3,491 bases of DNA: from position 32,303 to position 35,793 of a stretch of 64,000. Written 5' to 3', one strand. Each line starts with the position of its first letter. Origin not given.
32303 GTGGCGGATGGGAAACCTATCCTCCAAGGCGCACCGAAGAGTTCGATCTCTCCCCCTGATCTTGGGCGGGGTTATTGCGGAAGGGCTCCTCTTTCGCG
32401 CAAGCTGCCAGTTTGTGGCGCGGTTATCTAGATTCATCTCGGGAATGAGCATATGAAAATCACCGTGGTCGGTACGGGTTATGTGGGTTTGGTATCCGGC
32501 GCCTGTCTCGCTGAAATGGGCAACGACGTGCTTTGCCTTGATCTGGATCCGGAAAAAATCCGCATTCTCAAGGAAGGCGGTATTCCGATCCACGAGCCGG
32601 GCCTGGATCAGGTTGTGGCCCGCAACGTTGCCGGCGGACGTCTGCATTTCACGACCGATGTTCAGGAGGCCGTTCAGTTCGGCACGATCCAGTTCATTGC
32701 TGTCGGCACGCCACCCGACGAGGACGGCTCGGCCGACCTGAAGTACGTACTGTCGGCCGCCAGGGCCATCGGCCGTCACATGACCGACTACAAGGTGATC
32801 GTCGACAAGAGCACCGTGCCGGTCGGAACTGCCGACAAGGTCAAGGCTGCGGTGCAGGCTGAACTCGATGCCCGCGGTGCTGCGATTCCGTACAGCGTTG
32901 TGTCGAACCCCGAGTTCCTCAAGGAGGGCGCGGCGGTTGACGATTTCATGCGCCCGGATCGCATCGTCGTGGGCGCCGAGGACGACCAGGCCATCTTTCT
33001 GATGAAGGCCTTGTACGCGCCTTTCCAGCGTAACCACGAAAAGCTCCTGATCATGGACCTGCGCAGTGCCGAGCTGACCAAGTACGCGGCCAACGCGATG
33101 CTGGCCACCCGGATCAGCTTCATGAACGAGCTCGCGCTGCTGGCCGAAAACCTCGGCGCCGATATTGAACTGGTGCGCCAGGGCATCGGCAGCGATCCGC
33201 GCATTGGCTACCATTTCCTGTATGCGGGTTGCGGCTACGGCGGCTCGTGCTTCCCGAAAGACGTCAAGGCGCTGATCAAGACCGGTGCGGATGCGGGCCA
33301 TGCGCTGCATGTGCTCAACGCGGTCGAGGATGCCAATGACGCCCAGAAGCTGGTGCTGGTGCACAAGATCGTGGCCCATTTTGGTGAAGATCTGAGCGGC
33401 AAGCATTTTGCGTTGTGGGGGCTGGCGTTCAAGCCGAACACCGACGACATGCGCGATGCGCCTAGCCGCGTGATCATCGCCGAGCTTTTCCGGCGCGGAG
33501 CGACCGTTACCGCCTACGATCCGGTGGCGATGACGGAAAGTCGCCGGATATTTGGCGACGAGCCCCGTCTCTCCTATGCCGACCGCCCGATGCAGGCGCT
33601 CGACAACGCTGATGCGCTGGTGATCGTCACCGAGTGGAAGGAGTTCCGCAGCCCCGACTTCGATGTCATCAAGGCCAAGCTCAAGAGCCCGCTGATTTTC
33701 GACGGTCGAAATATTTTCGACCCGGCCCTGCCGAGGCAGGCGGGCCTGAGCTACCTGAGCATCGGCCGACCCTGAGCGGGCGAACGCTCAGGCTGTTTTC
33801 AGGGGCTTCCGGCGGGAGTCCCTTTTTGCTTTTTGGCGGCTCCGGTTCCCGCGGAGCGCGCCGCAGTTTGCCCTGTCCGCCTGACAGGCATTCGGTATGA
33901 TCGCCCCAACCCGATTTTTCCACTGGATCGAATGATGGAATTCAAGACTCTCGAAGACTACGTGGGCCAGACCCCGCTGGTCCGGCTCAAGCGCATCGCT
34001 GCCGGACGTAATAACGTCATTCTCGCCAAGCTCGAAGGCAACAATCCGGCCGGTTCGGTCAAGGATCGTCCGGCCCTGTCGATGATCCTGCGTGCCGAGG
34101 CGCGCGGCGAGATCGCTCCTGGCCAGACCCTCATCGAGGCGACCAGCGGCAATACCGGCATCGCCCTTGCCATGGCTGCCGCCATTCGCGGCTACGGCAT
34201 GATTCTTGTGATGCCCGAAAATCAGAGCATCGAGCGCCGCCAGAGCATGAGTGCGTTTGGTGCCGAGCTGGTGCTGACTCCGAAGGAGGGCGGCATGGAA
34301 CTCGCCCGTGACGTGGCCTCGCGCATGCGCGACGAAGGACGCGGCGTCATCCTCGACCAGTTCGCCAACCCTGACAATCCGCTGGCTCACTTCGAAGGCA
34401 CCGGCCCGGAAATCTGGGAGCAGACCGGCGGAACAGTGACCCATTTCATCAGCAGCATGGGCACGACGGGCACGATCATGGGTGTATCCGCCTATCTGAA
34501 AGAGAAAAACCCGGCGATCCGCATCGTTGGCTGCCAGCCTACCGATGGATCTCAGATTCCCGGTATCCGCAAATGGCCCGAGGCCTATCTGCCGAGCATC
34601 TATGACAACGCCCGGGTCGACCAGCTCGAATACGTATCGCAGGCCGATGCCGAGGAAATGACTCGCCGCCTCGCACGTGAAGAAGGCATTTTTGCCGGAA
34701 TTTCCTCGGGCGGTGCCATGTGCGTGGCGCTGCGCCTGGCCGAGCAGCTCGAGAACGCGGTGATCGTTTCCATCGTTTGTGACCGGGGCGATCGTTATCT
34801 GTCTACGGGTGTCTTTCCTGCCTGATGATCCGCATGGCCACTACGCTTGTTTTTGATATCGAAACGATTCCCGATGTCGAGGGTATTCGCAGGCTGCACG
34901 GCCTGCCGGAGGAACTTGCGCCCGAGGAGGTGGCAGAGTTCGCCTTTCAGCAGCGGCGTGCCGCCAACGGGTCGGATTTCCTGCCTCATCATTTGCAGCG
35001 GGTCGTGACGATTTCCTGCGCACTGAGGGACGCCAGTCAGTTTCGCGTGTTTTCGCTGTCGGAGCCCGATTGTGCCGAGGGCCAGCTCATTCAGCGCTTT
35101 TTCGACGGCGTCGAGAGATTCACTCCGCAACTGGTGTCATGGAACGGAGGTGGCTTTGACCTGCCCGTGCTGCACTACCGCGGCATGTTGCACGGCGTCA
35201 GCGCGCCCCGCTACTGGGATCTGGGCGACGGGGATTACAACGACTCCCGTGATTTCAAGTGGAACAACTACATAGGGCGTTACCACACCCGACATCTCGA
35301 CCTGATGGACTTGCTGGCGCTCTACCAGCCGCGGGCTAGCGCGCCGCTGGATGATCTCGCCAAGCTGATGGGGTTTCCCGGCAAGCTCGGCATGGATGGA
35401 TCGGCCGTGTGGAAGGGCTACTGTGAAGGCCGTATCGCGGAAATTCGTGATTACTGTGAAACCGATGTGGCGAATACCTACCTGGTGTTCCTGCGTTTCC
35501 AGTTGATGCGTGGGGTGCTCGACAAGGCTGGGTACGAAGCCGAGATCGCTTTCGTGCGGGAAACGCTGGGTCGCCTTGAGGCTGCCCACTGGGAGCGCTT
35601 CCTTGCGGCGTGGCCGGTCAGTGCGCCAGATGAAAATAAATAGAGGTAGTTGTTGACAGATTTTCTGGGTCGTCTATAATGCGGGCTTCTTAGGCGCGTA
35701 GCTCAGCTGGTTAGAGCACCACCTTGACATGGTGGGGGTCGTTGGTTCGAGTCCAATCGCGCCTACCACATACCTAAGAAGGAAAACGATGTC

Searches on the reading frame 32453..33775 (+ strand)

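Call 28: search_protein_families(library=pfam, proteins=[window:32453-33775:+], max_evalue=0.00001)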
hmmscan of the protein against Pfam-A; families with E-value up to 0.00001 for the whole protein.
window:32453-33775:+ (440 aa): 3 families
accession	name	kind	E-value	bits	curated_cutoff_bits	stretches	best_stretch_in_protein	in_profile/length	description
PF03721.20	UDPG_MGDP_dh_N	-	3.1e-64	216.4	27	1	1-185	1-185/187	UDP-glucose/GDP-mannose dehydrogenase family, NAD binding domain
PF00984.24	UDPG_MGDP_dh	-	1.3e-35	121.9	25.4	1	204-296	1-93/94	UDP-glucose/GDP-mannose dehydrogenase family, central domain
PF03720.21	UDPG_MGDP_dh_C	-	2.2e-32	111.9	30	1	320-424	1-103/103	UDP-glucose/GDP-mannose dehydrogenase family, UDP binding domain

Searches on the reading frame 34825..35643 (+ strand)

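Call 28: search_protein_families(library=pfam, proteins=[window:34825-35643:+], max_evalue=0.00001)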
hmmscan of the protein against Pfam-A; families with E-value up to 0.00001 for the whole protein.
window:34825-35643:+ (272 aa): 2 families
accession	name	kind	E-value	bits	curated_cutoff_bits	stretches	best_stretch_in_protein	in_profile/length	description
PF10108.15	DNA_pol_B_exo2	-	1.1e-93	313.2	24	1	50-263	1-213/213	Predicted 3'-5' exonuclease related to the exonuclease domain of PolB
PF13482.12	RNase_H_2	-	5.3e-10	39.9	22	1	55-221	12-160/165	RNase_H superfamily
